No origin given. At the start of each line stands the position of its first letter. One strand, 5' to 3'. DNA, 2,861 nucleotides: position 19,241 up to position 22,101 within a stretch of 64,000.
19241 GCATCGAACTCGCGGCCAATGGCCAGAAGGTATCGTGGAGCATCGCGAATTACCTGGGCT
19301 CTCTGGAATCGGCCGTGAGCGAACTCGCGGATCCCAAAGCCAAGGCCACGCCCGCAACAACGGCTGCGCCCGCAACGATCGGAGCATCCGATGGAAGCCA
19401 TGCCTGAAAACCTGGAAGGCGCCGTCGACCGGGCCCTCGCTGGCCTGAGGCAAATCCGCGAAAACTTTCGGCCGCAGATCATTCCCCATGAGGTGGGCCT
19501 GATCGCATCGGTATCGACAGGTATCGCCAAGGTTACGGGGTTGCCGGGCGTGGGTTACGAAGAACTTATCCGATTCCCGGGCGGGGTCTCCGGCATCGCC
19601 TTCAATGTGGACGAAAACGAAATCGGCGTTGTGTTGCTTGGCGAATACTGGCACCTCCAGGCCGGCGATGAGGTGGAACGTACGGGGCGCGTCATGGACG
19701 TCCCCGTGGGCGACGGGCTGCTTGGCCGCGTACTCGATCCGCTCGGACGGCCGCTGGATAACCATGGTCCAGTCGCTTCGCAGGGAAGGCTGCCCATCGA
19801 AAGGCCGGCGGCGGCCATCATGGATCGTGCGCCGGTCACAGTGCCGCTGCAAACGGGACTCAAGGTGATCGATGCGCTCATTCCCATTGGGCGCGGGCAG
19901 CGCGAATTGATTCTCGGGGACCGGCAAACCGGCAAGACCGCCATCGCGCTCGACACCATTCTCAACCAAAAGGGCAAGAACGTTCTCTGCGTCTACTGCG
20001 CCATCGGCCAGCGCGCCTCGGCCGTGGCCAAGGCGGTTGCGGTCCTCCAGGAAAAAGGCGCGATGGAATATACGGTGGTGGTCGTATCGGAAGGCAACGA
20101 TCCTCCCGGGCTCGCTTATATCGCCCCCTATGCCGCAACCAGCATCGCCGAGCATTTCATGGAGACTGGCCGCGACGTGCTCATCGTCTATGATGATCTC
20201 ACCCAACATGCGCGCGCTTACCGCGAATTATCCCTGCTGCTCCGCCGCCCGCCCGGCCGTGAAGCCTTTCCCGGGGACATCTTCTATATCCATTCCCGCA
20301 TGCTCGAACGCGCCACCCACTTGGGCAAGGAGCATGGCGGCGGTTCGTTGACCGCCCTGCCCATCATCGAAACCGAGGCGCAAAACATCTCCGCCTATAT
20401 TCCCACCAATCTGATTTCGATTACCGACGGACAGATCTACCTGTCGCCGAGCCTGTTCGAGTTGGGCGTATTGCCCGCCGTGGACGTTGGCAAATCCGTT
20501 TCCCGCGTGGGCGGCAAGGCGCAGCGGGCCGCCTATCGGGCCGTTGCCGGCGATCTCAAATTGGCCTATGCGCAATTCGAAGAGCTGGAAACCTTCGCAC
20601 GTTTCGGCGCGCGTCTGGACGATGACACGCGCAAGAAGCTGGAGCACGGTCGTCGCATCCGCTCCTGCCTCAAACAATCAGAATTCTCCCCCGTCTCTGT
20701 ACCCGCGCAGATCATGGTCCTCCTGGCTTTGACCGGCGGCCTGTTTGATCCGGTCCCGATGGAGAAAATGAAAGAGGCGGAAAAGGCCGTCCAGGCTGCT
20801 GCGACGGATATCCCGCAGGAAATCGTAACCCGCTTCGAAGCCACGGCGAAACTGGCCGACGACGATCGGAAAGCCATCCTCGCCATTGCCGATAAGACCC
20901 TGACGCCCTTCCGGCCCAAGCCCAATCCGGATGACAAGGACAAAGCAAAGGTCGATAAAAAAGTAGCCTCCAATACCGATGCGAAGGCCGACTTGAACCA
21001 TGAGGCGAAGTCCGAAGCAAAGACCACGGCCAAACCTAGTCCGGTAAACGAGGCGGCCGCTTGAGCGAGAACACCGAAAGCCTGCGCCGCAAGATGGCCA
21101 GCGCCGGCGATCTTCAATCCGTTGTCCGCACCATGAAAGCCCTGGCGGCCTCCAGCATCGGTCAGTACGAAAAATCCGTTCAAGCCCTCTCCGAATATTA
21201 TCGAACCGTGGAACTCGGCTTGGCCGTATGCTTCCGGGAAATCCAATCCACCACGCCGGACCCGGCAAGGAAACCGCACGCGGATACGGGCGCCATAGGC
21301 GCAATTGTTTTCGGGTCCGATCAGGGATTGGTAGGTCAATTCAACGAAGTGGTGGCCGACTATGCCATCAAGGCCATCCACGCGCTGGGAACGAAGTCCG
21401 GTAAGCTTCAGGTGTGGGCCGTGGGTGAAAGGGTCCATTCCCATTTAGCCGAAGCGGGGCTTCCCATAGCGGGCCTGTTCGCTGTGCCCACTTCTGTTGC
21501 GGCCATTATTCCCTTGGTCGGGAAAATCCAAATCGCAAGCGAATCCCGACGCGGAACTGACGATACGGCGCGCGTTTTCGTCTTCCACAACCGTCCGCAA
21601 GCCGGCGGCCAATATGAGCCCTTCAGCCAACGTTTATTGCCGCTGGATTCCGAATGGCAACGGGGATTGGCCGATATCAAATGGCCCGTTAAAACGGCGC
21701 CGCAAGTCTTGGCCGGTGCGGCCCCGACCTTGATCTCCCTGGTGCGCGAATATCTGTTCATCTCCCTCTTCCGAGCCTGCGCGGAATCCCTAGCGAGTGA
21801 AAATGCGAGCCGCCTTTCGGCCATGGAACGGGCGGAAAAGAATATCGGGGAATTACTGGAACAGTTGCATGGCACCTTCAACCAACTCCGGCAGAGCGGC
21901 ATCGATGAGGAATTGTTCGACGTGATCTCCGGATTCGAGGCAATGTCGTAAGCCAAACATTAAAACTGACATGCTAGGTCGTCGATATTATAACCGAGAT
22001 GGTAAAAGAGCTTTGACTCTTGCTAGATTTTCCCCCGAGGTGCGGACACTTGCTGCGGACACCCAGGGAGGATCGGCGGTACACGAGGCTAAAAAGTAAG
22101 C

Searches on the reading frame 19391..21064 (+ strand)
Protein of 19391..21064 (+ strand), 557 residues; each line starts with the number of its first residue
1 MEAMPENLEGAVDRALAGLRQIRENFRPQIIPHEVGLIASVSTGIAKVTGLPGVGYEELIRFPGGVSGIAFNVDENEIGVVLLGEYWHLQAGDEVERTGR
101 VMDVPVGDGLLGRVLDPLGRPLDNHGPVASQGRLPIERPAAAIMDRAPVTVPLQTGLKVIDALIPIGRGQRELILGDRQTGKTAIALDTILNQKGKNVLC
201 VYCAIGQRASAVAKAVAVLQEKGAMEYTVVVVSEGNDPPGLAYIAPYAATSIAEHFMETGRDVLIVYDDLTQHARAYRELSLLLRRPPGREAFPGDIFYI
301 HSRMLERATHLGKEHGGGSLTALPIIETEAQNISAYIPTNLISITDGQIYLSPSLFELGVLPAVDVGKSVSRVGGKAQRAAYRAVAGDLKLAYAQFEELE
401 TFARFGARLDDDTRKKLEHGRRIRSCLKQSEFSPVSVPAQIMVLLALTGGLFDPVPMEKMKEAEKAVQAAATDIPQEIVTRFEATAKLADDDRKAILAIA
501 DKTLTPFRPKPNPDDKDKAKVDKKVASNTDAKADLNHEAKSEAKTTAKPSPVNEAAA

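Call 12: search_protein_families(library=pfam, proteins=[window:19391-21064:+], max_evalue=0.01)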
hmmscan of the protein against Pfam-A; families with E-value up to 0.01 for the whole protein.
window:19391-21064:+ (557 aa): 3 families
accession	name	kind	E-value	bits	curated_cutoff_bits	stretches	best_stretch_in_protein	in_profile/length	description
PF00006.31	ATP-synt_ab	-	2.9e-80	269.4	29.5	1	156-371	1-213/213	ATP synthase alpha/beta family, nucleotide-binding domain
PF00306.32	ATP-synt_ab_C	-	1.1e-34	119.9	27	1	378-502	1-125/126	ATP synthase alpha/beta chain, C terminal domain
PF02874.29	ATP-synt_ab_N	-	1.2e-06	29.4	20.9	1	34-99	4-69/69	ATP synthase alpha/beta family, beta-barrel domain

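Call 40: search_protein_families(library=ncbifam, proteins=[window:19391-21064:+], max_evalue=0.00001)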
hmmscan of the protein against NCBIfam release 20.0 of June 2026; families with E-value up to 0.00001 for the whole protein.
window:19391-21064:+ (557 aa): 35 families (the best 25 are shown)
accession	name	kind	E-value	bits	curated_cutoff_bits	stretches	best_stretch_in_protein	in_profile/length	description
TIGR03324.1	alt_F1F0_F1_al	exception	1.2e-277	921.5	750.5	1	11-503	4-496/497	alternate F1F0 ATPase, F1 subunit alpha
NF009884.0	PRK13343.1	equivalog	4.3e-220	731.6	554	1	14-504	9-499/507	F0F1 ATP synthase subunit alpha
TIGR00962.1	atpA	equivalog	1.4e-193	644.2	484.45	1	20-499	12-493/503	F0F1 ATP synthase subunit alpha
NF045863.1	glide_MMOB1660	exception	5.7e-125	418.2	600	1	39-453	4-423/515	MMOB1660 family gliding motility ATPase complex subunit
NF005523.0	PRK07165.1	equivalog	3.4e-92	309.7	414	1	134-456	110-427/509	ATP F0F1 synthase subunit alpha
NF045936.2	MSC_0619_alpha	exception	2.2e-86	290.5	520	1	89-475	56-437/505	MSC_0619 family F1-like ATPase alpha subunit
TIGR02546.1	III_secr_ATP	equivalog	1.1e-62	212.1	604.75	1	74-437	49-411/423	type III secretion system ATPase SctN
TIGR03496.1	FliI_clade1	equivalog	8e-61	206.1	619.1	1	71-440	39-407/414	flagellar protein export ATPase FliI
NF005391.0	PRK06936.1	equivalog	1.6e-55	188.7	657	1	80-442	73-432/439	type III secretion system ATPase SctN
TIGR01026.1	fliI_yscN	subfamily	2e-55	188.3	379.5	1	72-430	66-421/440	FliI/YscN family ATPase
NF005295.0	PRK06820.1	equivalog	3.1e-52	178.1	690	1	36-430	31-421/440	EscN/YscN/HrcN family type III secretion system ATPase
TIGR03498.1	FliI_clade3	equivalog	2.1e-50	171.7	587.45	1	73-434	43-404/418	flagellar protein export ATPase FliI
TIGR03497.1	FliI_clade2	equivalog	5.4e-50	170.6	629.8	1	75-430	43-395/413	flagellar protein export ATPase FliI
NF006575.0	PRK09099.1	subfamily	4.7e-49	167.3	706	1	85-408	81-398/443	type III secretion system ATPase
NF006290.1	PRK08472.1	equivalog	1.1e-48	166.1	644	1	19-432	3-417/433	flagellar protein export ATPase FliI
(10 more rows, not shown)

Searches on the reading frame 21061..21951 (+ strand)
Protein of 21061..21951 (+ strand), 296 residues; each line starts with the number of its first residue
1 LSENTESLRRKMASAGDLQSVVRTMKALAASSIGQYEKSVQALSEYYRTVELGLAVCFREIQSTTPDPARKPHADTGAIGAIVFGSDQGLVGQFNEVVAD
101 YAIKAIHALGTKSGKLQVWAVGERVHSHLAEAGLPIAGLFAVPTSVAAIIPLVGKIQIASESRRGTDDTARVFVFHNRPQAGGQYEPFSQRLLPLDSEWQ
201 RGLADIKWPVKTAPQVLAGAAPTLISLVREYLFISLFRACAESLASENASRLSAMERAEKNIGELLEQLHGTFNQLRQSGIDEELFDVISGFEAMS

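Call 12: search_protein_families(library=pfam, proteins=[window:21061-21951:+], max_evalue=0.01)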
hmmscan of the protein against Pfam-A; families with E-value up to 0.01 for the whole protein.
window:21061-21951:+ (296 aa): 1 family
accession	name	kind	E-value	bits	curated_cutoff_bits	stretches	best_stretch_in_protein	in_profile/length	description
PF00231.24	ATP-synt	-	5.3e-54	184.3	39.9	1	5-295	2-285/285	ATP synthase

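Call 40: search_protein_families(library=ncbifam, proteins=[window:21061-21951:+], max_evalue=0.00001)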
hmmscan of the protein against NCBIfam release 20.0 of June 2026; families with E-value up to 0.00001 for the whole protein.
window:21061-21951:+ (296 aa): 13 families
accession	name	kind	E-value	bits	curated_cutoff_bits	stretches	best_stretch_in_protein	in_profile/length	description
TIGR03323.1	alt_F1F0_F1_gam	exception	3.7e-120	400.6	282.35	1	8-295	1-285/285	alternate F1F0 ATPase, F1 subunit gamma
TIGR01146.1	ATPsyn_F1gamma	equivalog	2e-31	109.9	194.45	1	4-295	3-286/286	ATP synthase F1 subunit gamma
NF004144.0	PRK05621.1-1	equivalog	4.1e-24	85.5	372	1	6-294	5-286/287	F0F1 ATP synthase subunit gamma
NF004146.0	PRK05621.1-4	equivalog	2.5e-22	79.6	342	1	6-295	5-296/296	F0F1 ATP synthase subunit gamma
NF004145.0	PRK05621.1-2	equivalog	6.2e-22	78.4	317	1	4-295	3-302/306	F0F1 ATP synthase subunit gamma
NF010708.0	PRK14110.1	equivalog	4.5e-21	75.5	445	1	8-295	9-290/291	F0F1 ATP synthase subunit gamma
NF010709.0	PRK14111.1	equivalog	4.5e-20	72.3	425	1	5-295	4-288/290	F0F1 ATP synthase subunit gamma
NF009957.0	PRK13424.1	equivalog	2.3e-17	63.1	436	1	71-295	69-289/291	F0F1 ATP synthase subunit gamma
NF009958.0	PRK13425.1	equivalog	2.2e-16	60.1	501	1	8-295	7-290/292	F0F1 ATP synthase subunit gamma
NF009959.0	PRK13426.1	equivalog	3e-16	59.8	394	1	9-292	8-288/291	F0F1 ATP synthase subunit gamma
NF004147.0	PRK05621.2-1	equivalog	1.3e-14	54.7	382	2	224-295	221-292/293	F0F1 ATP synthase subunit gamma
NF009960.0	PRK13427.1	equivalog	5.2e-12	45.9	432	1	222-295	215-288/289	F0F1 ATP synthase subunit gamma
NF009956.0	PRK13422.1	equivalog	6.1e-09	35.6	582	1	227-294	230-297/298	F0F1 ATP synthase subunit gamma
